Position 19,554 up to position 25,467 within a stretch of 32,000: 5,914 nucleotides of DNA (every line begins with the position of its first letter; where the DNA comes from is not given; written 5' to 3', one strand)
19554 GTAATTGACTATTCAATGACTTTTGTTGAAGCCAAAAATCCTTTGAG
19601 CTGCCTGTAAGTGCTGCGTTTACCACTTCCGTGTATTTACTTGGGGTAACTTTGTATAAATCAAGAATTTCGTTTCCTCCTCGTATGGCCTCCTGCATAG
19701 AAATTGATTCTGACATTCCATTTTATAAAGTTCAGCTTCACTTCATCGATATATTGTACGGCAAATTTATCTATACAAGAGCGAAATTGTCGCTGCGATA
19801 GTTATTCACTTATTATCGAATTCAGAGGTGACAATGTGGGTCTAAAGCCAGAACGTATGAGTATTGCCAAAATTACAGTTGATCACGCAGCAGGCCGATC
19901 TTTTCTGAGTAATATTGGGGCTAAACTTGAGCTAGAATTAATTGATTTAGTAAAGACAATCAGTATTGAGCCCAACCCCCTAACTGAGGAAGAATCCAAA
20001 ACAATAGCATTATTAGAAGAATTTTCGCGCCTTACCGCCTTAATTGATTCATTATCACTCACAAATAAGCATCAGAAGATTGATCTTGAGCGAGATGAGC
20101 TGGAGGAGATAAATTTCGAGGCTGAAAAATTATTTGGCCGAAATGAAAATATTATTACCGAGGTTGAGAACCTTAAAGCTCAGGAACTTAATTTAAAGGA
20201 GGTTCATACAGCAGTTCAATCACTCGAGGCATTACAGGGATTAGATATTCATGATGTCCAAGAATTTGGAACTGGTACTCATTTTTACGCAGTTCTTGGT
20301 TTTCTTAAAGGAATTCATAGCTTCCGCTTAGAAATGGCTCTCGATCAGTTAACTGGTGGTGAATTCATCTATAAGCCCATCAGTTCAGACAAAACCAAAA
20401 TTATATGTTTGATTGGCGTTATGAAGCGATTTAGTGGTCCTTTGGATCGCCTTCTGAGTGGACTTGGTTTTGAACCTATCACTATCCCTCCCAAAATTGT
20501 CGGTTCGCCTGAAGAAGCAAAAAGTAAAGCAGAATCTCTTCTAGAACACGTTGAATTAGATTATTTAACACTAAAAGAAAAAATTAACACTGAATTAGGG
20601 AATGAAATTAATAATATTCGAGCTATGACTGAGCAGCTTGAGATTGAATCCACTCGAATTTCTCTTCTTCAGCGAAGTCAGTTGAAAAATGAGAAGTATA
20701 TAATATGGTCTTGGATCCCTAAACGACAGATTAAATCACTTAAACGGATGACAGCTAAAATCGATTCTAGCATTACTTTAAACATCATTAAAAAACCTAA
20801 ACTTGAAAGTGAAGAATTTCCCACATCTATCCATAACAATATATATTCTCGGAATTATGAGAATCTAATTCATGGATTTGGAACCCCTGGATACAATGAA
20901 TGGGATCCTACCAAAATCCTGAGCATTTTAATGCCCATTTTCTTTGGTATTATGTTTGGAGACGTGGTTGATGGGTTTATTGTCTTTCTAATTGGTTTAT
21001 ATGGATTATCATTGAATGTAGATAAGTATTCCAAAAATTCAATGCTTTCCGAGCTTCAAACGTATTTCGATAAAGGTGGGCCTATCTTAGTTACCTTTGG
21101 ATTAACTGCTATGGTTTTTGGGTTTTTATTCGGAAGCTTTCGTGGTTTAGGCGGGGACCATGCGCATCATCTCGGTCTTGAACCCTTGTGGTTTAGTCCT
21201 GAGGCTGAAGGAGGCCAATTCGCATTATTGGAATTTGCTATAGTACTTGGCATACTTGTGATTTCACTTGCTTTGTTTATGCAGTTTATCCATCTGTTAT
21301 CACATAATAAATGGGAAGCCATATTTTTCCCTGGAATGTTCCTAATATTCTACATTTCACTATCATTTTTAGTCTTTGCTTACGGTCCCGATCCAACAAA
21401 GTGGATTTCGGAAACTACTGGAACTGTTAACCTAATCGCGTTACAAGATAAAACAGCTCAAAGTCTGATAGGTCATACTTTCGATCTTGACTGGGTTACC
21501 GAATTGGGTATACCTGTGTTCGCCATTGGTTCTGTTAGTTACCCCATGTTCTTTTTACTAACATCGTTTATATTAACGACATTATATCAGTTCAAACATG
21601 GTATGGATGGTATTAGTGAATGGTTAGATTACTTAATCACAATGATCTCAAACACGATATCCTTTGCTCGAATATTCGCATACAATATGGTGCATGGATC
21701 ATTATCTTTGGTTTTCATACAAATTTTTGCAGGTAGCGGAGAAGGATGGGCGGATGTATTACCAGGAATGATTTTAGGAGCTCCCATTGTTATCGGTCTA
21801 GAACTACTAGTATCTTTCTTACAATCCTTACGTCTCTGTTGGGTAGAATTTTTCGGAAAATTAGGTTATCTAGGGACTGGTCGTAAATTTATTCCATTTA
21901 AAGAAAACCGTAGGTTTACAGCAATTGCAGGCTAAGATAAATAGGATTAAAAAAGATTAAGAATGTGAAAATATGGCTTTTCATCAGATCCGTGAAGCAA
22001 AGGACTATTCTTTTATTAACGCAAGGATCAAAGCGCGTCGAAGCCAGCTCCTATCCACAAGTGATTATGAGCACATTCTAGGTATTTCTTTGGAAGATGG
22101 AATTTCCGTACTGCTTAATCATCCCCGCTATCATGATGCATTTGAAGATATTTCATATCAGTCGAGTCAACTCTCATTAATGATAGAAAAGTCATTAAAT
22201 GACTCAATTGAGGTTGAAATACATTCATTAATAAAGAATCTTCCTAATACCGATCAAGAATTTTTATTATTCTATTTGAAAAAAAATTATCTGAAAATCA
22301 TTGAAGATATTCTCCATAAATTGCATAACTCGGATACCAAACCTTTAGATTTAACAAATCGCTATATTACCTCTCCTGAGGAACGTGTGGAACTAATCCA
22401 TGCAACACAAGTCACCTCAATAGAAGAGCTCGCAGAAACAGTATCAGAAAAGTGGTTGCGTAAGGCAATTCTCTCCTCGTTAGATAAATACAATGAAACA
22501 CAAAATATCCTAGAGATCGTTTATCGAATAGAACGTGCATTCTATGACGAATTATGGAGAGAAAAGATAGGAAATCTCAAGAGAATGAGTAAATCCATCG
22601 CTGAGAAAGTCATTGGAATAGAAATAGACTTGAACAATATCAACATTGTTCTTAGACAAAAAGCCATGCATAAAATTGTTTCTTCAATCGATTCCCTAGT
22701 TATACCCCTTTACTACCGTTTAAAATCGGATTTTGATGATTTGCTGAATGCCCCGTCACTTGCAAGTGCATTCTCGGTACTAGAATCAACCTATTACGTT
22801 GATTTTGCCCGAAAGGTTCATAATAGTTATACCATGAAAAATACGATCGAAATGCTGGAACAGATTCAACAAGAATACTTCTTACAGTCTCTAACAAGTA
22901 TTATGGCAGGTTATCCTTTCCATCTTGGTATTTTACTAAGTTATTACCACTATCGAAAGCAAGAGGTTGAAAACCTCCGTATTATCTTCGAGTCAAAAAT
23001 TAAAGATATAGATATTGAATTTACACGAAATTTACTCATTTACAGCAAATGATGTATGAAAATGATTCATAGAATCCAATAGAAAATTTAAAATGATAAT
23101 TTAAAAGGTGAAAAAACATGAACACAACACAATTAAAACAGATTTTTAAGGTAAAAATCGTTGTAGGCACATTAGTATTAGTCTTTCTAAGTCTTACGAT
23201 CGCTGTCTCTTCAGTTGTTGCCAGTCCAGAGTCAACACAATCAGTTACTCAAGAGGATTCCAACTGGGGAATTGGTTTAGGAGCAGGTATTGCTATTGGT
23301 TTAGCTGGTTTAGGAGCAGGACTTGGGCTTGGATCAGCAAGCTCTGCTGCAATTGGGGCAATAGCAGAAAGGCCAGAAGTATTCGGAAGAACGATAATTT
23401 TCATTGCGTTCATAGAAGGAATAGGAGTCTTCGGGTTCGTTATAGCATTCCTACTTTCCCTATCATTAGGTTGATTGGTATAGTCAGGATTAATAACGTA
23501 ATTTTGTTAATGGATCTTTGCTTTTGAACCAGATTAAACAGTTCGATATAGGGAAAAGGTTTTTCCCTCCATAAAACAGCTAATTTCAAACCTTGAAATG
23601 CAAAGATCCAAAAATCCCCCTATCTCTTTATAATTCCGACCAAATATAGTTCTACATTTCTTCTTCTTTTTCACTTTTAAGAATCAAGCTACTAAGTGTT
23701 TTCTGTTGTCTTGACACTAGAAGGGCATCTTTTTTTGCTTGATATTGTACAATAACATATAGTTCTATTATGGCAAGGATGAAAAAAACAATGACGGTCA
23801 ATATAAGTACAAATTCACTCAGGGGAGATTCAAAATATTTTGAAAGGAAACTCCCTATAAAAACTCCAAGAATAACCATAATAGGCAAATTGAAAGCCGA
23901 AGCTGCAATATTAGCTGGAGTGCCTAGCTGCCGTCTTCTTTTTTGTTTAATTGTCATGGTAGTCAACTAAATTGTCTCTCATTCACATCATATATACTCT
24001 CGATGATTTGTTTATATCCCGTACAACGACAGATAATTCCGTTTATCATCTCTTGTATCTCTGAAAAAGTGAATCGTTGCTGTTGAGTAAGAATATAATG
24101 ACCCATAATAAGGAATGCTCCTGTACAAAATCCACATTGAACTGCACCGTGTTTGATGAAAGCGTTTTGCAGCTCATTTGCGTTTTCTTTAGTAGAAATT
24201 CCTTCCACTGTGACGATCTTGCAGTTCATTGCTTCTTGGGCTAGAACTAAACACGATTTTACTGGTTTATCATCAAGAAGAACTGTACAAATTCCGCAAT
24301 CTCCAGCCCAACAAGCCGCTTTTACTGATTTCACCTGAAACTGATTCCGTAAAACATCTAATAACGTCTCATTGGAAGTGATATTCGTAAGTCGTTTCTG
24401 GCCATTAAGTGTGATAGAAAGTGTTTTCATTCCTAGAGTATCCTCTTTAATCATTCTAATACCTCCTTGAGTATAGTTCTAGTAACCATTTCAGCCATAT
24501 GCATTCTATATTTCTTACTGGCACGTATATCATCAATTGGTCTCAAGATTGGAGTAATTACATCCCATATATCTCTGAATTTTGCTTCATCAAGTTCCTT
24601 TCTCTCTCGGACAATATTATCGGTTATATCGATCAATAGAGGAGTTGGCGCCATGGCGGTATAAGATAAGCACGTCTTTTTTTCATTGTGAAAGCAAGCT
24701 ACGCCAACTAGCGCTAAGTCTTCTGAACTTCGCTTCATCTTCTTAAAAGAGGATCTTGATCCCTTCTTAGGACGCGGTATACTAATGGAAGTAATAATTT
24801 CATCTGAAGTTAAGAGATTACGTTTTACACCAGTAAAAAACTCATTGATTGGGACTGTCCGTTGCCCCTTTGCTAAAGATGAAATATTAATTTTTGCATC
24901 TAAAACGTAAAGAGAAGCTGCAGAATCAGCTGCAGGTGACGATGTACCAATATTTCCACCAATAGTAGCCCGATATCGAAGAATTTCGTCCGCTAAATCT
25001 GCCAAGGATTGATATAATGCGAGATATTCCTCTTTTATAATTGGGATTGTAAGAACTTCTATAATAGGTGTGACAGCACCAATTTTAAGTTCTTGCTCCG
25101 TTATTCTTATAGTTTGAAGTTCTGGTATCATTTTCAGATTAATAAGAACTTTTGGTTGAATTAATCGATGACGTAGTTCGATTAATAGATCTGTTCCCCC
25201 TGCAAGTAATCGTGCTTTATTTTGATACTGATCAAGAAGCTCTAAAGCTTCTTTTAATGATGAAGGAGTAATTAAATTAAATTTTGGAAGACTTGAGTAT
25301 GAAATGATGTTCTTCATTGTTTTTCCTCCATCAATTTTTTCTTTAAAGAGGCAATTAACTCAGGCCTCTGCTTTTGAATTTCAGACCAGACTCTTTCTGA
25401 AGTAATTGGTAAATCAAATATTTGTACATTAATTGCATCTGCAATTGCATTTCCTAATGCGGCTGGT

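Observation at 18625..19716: Orphan 'dead' hydrogenase large subunit with all four Ni/Fe-ligand cysteines lost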

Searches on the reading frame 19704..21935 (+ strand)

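Call 7: search_protein_families(library=pfam, proteins=[window:19704-21935:+])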
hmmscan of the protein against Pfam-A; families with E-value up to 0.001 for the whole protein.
window:19704-21935:+ (743 aa): 1 family
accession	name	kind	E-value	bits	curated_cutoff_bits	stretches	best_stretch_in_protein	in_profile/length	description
PF01496.24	V_ATPase_I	-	4.7e-27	94.8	30.7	2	241-478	217-455/815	V-type ATPase 116kDa subunit family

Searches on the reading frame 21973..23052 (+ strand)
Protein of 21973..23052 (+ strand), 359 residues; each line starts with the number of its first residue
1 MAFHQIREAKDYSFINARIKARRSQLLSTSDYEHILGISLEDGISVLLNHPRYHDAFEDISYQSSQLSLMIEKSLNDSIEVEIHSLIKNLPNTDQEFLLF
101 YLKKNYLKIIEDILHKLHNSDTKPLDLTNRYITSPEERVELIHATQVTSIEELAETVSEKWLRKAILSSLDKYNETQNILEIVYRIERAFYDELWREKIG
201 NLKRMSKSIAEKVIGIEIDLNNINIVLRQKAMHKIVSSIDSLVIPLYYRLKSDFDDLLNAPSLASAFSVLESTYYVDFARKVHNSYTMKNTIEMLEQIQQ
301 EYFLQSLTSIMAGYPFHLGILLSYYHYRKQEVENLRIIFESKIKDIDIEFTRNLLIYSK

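Call 7: search_protein_families(library=pfam, proteins=[window:21973-23052:+])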
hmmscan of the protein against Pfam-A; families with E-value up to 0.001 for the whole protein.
window:21973-23052:+ (359 aa): 1 family
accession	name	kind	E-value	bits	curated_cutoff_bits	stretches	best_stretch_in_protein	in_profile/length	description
PF01992.21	vATP-synt_AC39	-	3e-46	158.8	29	1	15-352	1-337/339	ATP synthase (C/AC39) subunit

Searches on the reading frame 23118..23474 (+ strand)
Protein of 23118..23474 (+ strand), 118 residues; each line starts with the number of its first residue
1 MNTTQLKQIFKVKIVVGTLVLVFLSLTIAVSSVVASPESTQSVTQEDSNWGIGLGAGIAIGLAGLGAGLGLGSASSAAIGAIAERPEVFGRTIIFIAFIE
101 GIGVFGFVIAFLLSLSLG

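Call 7: search_protein_families(library=pfam, proteins=[window:23118-23474:+])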
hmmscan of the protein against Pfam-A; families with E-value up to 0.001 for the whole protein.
window:23118-23474:+ (118 aa): 1 family
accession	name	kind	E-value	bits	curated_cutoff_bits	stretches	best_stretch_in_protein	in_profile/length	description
PF00137.26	ATP-synt_C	-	3e-18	66.3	24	1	54-113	1-60/60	ATP synthase subunit C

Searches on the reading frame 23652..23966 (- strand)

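Call 7: search_protein_families(library=pfam, proteins=[window:23652-23966:-])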
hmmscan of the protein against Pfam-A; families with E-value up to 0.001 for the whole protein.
window:23652-23966:- (104 aa): 1 family
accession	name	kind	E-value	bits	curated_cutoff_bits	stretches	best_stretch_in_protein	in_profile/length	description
PF04276.17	DUF443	-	0.00032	21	26.2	1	23-96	64-136/202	Protein of unknown function (DUF443)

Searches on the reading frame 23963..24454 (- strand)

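Call 7: search_protein_families(library=pfam, proteins=[window:23963-24454:-])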
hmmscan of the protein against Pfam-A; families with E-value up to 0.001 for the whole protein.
window:23963-24454:- (163 aa): 3 families
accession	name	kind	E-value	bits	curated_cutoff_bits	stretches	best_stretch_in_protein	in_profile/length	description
PF01799.25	Fer2_2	-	1.1e-21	77.2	30.3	1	82-154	1-74/75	[2Fe-2S] binding domain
PF00111.32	Fer2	-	1.5e-07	31.7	21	1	14-67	1-54/77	2Fe-2S iron-sulfur cluster binding domain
PF13085.11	Fer2_3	-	0.00066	20.1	27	0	33-87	37-90/107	2Fe-2S iron-sulfur cluster binding domain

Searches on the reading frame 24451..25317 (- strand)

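Call 8: search_protein_families(library=pfam, proteins=[window:24451-25317:-])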
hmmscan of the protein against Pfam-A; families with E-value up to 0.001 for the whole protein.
window:24451-25317:- (288 aa): 2 families
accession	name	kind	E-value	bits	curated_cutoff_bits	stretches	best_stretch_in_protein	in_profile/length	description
PF00941.27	FAD_binding_5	-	4.9e-47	160.3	27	1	12-183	2-170/170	FAD binding domain in molybdopterin dehydrogenase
PF03450.22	CO_deh_flav_C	-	2.9e-13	50.3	25.5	1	190-286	2-102/102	CO dehydrogenase flavoprotein C-terminal domain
